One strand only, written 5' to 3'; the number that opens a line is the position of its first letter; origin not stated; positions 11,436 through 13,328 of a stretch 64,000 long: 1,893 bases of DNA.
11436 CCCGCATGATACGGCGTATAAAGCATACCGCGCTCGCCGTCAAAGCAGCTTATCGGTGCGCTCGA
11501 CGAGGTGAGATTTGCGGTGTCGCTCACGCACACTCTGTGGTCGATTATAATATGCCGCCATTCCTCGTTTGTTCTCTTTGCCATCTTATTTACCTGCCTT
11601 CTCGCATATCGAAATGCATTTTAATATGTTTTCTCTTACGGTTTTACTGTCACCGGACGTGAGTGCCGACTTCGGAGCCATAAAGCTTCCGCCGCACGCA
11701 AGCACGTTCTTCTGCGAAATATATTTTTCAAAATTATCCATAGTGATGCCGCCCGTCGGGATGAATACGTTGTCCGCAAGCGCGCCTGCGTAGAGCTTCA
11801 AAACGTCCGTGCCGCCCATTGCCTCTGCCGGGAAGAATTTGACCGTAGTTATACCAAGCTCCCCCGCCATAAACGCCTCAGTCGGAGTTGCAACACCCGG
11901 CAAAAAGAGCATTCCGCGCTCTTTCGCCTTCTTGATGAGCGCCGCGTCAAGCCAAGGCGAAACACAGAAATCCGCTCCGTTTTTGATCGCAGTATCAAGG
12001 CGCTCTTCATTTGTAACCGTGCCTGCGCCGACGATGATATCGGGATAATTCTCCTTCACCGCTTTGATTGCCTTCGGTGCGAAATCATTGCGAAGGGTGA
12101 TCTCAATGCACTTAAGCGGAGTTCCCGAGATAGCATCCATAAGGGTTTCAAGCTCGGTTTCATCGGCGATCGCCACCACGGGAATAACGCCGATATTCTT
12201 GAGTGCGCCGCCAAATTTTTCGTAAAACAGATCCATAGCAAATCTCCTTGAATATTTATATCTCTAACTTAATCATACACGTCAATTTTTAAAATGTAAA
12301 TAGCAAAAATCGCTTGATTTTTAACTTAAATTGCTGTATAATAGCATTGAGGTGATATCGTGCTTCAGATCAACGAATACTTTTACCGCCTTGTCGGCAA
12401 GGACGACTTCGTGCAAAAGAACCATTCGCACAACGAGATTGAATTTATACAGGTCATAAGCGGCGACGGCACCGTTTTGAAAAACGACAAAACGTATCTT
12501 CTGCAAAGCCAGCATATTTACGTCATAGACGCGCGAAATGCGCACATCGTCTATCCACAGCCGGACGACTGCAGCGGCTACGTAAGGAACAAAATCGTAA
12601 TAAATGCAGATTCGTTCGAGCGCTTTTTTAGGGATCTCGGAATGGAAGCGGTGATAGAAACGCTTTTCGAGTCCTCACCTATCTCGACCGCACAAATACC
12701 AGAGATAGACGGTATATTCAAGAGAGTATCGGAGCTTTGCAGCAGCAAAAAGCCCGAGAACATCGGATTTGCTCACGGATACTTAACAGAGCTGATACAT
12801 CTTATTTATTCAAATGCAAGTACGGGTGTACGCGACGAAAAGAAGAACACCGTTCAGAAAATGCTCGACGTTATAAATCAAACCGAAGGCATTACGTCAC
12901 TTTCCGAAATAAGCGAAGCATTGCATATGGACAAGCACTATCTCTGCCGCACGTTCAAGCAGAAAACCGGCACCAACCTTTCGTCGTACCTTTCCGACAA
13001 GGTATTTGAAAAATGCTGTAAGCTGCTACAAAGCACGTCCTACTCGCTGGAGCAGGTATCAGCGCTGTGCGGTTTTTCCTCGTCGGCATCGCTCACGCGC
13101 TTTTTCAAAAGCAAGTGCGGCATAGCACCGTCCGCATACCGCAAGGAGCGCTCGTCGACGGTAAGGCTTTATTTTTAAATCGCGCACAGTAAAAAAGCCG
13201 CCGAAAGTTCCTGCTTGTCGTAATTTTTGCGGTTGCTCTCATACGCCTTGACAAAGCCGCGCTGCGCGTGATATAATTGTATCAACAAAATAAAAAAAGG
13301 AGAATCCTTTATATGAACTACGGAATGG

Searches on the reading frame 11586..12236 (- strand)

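Call 78: search_protein_families(library=pfam, proteins=[window:11586-12236:-], max_evalue=0.001)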
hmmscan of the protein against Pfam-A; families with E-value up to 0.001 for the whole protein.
window:11586-12236:- (216 aa): 2 families
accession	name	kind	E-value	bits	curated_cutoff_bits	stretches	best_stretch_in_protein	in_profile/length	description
PF01081.25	Aldolase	-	1.9e-53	181.3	27.8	1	12-200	5-193/196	KDPG and KHG aldolase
PF07071.17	KDGP_aldolase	-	0.00017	21.9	26.7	1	122-173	142-195/218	KDGP aldolase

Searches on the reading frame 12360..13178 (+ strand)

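Call 23: search_protein_families(library=pfam, proteins=[window:12360-13178:+], max_evalue=0.1)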
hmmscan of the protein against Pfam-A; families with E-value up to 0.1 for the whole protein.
window:12360-13178:+ (272 aa): 8 families
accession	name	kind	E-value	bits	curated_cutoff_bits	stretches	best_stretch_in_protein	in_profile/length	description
PF12833.13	HTH_18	-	3.1e-18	66.3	33.6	1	185-262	2-79/80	Helix-turn-helix domain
PF00165.29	HTH_AraC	-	8.6e-15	54.9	26.6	2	223-262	1-42/42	Bacterial regulatory helix-turn-helix proteins, AraC family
PF02311.25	AraC_binding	-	3.3e-06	27.3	21.1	1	15-145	12-134/135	AraC-like ligand binding domain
PF07883.17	Cupin_2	-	0.00064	19.8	27.2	1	19-64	11-56/70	Cupin domain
PF06339.18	Ectoine_synth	-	0.0023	18.6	27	1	21-67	50-98/127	Ectoine synthase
PF16221.11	HTH_47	-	0.0085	16.1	27.1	1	155-197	23-65/78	winged helix-turn-helix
PF05147.19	LANC_like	-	0.011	14.8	23.2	0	125-174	150-198/350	Lanthionine synthetase C-like protein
PF04435.23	SPK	-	0.048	14.3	22.1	0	190-232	16-59/104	Domain of unknown function (DUF545)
